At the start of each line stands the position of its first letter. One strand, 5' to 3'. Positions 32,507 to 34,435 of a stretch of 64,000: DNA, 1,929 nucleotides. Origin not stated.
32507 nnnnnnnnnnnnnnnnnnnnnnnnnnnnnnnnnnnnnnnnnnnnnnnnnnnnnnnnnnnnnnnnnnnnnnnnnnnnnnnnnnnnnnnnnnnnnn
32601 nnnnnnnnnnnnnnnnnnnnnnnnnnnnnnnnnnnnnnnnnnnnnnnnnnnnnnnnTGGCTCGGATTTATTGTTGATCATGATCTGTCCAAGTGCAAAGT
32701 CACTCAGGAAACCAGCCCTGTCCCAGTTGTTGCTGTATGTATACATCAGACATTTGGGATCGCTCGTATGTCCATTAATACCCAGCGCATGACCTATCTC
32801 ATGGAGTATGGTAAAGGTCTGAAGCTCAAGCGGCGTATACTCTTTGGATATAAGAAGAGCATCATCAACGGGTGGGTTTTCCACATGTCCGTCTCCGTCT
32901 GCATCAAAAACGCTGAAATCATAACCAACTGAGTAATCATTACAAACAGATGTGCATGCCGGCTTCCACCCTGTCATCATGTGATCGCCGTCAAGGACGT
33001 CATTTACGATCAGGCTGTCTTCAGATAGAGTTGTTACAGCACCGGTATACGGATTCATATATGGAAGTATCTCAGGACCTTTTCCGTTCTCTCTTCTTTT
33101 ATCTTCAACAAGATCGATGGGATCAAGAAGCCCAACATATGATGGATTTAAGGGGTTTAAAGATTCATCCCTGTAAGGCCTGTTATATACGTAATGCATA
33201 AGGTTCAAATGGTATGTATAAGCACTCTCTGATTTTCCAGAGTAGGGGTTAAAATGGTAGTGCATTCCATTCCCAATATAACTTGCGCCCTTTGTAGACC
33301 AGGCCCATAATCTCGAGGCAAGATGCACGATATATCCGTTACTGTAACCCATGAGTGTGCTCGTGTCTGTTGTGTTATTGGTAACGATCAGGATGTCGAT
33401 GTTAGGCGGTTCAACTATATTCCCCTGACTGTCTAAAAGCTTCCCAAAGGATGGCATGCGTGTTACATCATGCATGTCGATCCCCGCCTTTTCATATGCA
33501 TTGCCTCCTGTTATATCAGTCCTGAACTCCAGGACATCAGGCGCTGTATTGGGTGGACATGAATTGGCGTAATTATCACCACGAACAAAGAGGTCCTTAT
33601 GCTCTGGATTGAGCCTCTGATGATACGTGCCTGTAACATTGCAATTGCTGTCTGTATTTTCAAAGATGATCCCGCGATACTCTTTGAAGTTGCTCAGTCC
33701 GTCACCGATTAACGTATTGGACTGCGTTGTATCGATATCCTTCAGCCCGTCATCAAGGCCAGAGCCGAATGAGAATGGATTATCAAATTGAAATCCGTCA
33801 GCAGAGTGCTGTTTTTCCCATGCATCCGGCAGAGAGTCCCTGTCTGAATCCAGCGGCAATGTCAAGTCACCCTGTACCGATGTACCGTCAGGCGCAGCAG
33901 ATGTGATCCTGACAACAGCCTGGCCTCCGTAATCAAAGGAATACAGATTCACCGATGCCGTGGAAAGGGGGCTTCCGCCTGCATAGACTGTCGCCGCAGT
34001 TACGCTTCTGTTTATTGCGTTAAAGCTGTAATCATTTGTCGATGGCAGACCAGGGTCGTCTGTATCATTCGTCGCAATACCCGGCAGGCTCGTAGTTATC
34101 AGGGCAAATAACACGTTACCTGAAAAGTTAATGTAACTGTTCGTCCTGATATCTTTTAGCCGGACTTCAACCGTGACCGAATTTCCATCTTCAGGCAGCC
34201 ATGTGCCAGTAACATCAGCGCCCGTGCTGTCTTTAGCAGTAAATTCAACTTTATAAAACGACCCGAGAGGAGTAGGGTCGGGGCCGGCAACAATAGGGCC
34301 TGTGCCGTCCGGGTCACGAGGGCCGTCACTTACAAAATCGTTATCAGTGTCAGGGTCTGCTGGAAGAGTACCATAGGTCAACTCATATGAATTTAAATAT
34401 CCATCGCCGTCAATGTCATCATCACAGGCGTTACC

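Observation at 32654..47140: A single 14.5-kb reading frame encoding a ~4,800-residue exoprotein with a C-terminal metzincin-type motif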

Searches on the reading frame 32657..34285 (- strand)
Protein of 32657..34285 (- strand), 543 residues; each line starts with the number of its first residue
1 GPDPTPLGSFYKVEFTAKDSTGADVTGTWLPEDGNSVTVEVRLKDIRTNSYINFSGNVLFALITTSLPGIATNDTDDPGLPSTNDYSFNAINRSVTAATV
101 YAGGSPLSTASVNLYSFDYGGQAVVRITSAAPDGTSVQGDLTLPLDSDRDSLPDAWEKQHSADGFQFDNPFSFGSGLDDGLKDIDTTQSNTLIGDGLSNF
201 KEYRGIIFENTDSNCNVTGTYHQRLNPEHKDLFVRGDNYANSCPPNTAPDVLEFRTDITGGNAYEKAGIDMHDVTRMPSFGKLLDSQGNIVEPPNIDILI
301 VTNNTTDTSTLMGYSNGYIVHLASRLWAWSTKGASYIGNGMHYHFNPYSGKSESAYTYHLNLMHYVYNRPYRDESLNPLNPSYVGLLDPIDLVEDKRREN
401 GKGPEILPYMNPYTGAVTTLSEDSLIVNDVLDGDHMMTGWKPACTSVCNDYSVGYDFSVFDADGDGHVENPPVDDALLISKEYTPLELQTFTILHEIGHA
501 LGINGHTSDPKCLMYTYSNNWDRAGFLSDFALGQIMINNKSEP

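Call 12: search_solved_structures(query=window:32657-34285:-, max_evalue=10, show_alignments=3)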
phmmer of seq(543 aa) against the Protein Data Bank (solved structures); distinct sequences matched with E-value up to 10: 28.
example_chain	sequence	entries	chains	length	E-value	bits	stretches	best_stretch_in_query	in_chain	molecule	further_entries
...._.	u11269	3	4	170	0.0086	18.3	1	491-526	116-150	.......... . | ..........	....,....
2y6c_A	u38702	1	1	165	0.0089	18.3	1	491-526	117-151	MATRILYSIN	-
2ddy_A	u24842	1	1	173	0.0089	18.3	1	491-526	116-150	Matrilysin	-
2y6d_A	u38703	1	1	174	0.009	18.2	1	491-526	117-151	MATRILYSIN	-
2k9c_A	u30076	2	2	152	0.0099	18.1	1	491-516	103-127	Macrophage metalloelastase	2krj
4gr8_A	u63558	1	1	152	0.0099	18.1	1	491-516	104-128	Macrophage metalloelastase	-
1utt_A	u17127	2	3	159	0.01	18.1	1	491-516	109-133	MACROPHAGE METALLOELASTASE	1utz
5n5k_A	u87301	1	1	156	0.01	18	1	491-516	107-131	Macrophage metalloelastase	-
1ros_A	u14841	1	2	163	0.01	18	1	491-516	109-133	Macrophage metalloelastase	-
2wo8_A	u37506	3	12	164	0.01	18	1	491-516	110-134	MACROPHAGE METALLOELASTASE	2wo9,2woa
3ehx_A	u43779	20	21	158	0.011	18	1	491-516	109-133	Macrophage metalloelastase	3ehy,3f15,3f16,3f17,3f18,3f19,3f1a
2n8r_A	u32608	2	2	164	0.011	18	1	491-516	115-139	Macrophage metalloelastase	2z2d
1rmz_A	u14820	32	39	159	0.011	18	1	491-516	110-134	Macrophage metalloelastase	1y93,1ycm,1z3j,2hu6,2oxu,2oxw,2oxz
2k2g_A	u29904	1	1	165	0.011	18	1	491-516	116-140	Macrophage metalloelastase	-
5cxa_A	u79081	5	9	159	0.011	18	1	491-517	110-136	Macrophage metalloelastase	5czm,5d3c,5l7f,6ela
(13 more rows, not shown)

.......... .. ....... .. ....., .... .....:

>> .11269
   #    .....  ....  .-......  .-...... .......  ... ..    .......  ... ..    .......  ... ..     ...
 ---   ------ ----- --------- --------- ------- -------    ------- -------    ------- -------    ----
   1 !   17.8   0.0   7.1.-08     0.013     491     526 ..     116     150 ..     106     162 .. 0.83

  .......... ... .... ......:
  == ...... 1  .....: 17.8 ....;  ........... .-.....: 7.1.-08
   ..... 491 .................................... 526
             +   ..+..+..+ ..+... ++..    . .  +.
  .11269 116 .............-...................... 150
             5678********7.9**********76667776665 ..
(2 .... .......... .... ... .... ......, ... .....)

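Call 13: find_homologous_proteins(query=window:32657-34285:-)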
Query seq(543 aa) (543 aa): 31 proteins with E <= 0.001 among 8000 candidates.
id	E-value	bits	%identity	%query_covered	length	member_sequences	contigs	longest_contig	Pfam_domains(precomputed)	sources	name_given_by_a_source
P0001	0.0e+0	1261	100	100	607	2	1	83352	-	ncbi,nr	ncbi:MAG: hypothetical protein C4538_10340 [Nitrospiraceae bacterium]|nr:MAG: hypothetical protein C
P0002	5.8e-138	479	53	87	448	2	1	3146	-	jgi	jgi:hypothetical protein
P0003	5.6e-137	476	51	87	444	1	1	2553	-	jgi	-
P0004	4.1e-126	440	47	93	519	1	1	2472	-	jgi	jgi:hypothetical protein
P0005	6.5e-125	436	52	82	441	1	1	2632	-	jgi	jgi:hypothetical protein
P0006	1.9e-113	399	43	100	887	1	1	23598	PF02412.24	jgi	jgi:hypothetical protein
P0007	6.4e-112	393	43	98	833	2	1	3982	PF02412.24,PF18884.6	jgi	jgi:hypothetical protein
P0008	7.5e-109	383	45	93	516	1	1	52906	-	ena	-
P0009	9.4e-107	376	52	68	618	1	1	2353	PF02412.24,PF18884.6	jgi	jgi:hypothetical protein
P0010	2.5e-106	375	43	90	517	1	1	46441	-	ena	-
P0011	2.6e-105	372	42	100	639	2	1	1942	PF02412.24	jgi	jgi:hypothetical protein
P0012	1.9e-104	369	43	100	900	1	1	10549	PF02412.24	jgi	jgi:hypothetical protein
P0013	1.9e-103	365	45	89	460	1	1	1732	-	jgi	jgi:hypothetical protein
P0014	3.7e-103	365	42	99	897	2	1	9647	PF02412.24,PF18884.6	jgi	-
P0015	5.2e-101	357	43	90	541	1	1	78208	PF02412.24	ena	-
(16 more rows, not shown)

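Call 14: find_encoding_contigs(protein=P0001, flank=10000, max_places=4)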
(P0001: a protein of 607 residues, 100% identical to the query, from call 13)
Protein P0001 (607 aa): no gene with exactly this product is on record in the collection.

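Call 22: predict_structure(alignment_id=A1)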
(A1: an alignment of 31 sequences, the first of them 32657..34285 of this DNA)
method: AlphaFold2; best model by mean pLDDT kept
length: 543 residues; sequences in the alignment: 31
mean_pLDDT: 88.6   pTM: 0.87
mean pLDDT of the five models: 88.6, 85.6, 84.1, 84.0, 79.1
residues with pLDDT >= 90: 365; 70-90: 124; 50-70: 43; < 50: 11
segments of 3 or more residues with pLDDT < 50: 1-7, 541-543
pLDDT, mean of each block of 10 residues (from residue 1): 51 96 97 94 96 96 84 77 87 95 91 93 95 94 95 96 95 92 80 85 94 93 93 96 93 96 95 94 68 88 93 86 91 92 84 87 94 91 94 85 68 74 68 87 65 91 95 94 96 97 94 92 94 88 44
secondary structure, 60 per line:
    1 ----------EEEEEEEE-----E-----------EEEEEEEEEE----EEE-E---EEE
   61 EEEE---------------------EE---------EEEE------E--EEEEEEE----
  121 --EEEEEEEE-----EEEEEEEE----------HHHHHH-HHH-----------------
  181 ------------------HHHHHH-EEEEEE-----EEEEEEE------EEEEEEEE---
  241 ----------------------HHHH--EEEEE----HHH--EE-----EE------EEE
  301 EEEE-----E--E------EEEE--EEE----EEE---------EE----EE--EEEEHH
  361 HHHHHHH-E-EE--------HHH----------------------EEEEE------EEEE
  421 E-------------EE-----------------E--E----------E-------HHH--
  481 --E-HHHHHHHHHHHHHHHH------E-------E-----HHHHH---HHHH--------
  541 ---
elements in order: E11-18 E36-45 E50-52 E58-64 E97-100 E110-116 E123-130 E136-143 H154-159 H199-204 E206-211 E217-223 E230-237 H263-266 E269-273 E298-304 E320-323 E326-328 E333-335 E355-358 H359-367 E406-410 E417-421 H485-500 H521-525 H529-532

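Call 24: search_protein_families(library=ncbifam, proteins=[window:32657-34285:-], max_evalue=0.1)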
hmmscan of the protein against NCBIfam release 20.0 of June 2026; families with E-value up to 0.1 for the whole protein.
window:32657-34285:- (543 aa): 2 families
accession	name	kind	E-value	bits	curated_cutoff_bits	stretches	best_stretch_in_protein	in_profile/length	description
TIGR03935.1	fragilysin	equivalog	0.0035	16.3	190.7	1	492-531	341-379/386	fragilysin family metalloproteinase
NF033823.0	archmetzin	subfamily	0.0054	16.7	145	1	493-516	126-148/170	archaemetzincin family Zn-dependent metalloprotease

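Call 26: fold_search(model_id=the predicted structure, library=pdb)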
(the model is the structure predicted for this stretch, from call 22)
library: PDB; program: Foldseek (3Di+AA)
matches with E <= 10: 1111; with E <= 0.001: 0
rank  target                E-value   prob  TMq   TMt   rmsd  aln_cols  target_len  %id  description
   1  5n40                  1.5e-03  0.99  0.15  0.21   7.5       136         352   14  Structure of Yersinia pseudotuberculosis adhesin InvE (released 2017-04-12)
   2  4tsh_B                2.4e-03  0.99  0.15  0.16  13.1       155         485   12  A Novel Protein Fold Forms an Intramolecular Lock to Stabilize the Tertiary Structure of Streptococcus mutans Adhesin  (released 2014-10-22)
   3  6rpt_A                2.5e-03  1.00  0.15  0.58   4.8       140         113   14  Structure of tick complement inhibitor CirpT1 complexed with macroglobubulin domain 4 of human complement C5 (released 2020-01-08)
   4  7wwo_A                2.5e-03  0.69  0.11  0.29  17.8       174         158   13  Dimer form of hypothetical protein TTHA1873 from Thermus thermophilus (released 2022-03-09)
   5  7wrk                  2.6e-03  0.98  0.14  0.39  15.3       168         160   16  Structure of hypothetical protein TTHA1873 from Thermus thermophilus (released 2022-03-09)
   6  7wwn                  2.6e-03  0.66  0.10  0.28  17.6       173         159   13  Structure of hypothetical protein TTHA1873 from Thermus thermophilus with Potassium mercuric iodide (released 2022-04-06)
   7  5hno_C                2.8e-03  0.97  0.13  0.34   7.7       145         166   10  The structure of the kdo-capped saccharide binding subunit of the O-12 specific ABC transporter, Wzt (released 2016-03-09)
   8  4lba_A                3.6e-03  0.99  0.13  0.50   9.1       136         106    7  Crystal structure of a conjugative transposon lipoprotein (BACEGG_03088) from Bacteroides eggerthii DSM 20697 at 1.70  (released 2013-08-07)
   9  9ijj_4J               4.0e-03  0.47  0.08  0.07  18.3       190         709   11  In situ structure of the central apparatus in mouse sperm axoneme. (released 2025-06-04)
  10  2l7q_MODEL_1_A        4.5e-03  0.96  0.12  0.41  11.8       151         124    9  Solution NMR structure of conjugate transposon protein BVU_1572(27-141) from Bacteroides Vulgatus, Northeast S (released 2010-12-29)
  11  5dza                  4.8e-03  0.97  0.14  0.22  16.5       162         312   10  Streptococcus agalactiae AgI/II polypeptide BspA C terminal domain (WT) (released 2016-06-22)
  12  6rpt_C                5.4e-03  1.00  0.14  0.53   5.4       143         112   12  Structure of tick complement inhibitor CirpT1 complexed with macroglobubulin domain 4 of human complement C5 (released 2020-01-08)
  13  4lba_B                5.4e-03  0.99  0.14  0.51   8.6       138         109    6  Crystal structure of a conjugative transposon lipoprotein (BACEGG_03088) from Bacteroides eggerthii DSM 20697 at 1.70  (released 2013-08-07)
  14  6qyc_C                5.7e-03  0.85  0.13  0.12  10.4       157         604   11  Crystal structure of MtrC from Shewanella baltica OS185 (released 2020-04-22)
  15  4z23                  6.1e-03  0.97  0.14  0.23  16.5       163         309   10  BspA_C_WT (released 2016-06-29)
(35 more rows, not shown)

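Call 38: find_encoding_contigs(protein=P0008, flank=10000, max_places=2)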
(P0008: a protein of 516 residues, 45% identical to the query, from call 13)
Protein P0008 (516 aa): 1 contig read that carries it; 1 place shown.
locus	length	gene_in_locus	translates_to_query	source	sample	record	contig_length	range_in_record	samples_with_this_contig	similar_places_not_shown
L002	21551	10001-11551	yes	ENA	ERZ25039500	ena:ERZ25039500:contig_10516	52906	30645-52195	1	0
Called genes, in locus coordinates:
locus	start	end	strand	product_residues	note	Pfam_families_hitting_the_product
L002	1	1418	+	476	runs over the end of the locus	-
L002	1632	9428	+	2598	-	PF25778:DUF7948, PF06739:SBBP, PF02412:TSP_3 (faint), PF18884:TSP3_bac (weak), PF26549:Tricorn_N (weak), PF07676:PD40 (faint), PF26549:Tricorn_N (weak)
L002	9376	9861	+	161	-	PF02412:TSP_3 (faint)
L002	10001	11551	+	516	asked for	-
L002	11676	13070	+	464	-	-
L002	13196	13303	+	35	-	-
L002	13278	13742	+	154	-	-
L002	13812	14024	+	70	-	-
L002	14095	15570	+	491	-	PF13180:PDZ_2 (weak), PF17820:PDZ_6 (faint)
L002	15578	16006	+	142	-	PF01590:GAF, PF13185:GAF_2, PF13492:GAF_3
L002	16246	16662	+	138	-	PF07228:SpoIIE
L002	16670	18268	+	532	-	PF20154:LNT_N, PF00795:CN_hydrolase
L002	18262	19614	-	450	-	PF02310:B12-binding (weak), PF04055:Radical_SAM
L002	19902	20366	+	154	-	PF13581:HATPase_c_2, PF02518:HATPase_c (weak)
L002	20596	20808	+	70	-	PF09720:Unstab_antitox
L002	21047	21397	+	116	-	PF01740:STAS, PF13466:STAS_2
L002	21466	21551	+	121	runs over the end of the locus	PF05635:23S_rRNA_IVP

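Call 39: find_encoding_contigs(protein=P0015, flank=10000, max_places=2)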
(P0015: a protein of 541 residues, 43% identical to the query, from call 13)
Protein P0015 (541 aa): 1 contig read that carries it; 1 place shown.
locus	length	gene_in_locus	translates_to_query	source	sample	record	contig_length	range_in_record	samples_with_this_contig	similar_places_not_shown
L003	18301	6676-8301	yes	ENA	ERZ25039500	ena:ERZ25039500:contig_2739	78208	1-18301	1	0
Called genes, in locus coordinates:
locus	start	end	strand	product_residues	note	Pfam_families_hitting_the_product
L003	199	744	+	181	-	-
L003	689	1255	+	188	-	-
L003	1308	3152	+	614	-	PF13540:RCC1_2, PF25390:WD40_RLD, PF00415:RCC1, PF13540:RCC1_2, PF00415:RCC1, PF13540:RCC1_2, PF00415:RCC1, PF25390:WD40_RLD, +18 more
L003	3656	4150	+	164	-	PF13540:RCC1_2, PF25390:WD40_RLD, PF00415:RCC1, PF13540:RCC1_2, PF00415:RCC1 (weak)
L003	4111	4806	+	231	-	PF13540:RCC1_2, PF25390:WD40_RLD, PF00415:RCC1, PF13540:RCC1_2 (weak), PF00415:RCC1, PF18884:TSP3_bac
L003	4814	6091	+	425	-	-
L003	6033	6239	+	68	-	PF02412:TSP_3 (faint)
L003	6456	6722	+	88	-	-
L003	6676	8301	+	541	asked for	PF02412:TSP_3 (weak)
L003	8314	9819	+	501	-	-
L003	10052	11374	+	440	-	PF18884:TSP3_bac (weak), PF02412:TSP_3 (weak)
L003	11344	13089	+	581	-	PF02412:TSP_3 (weak)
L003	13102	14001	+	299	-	-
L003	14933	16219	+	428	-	-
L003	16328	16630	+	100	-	-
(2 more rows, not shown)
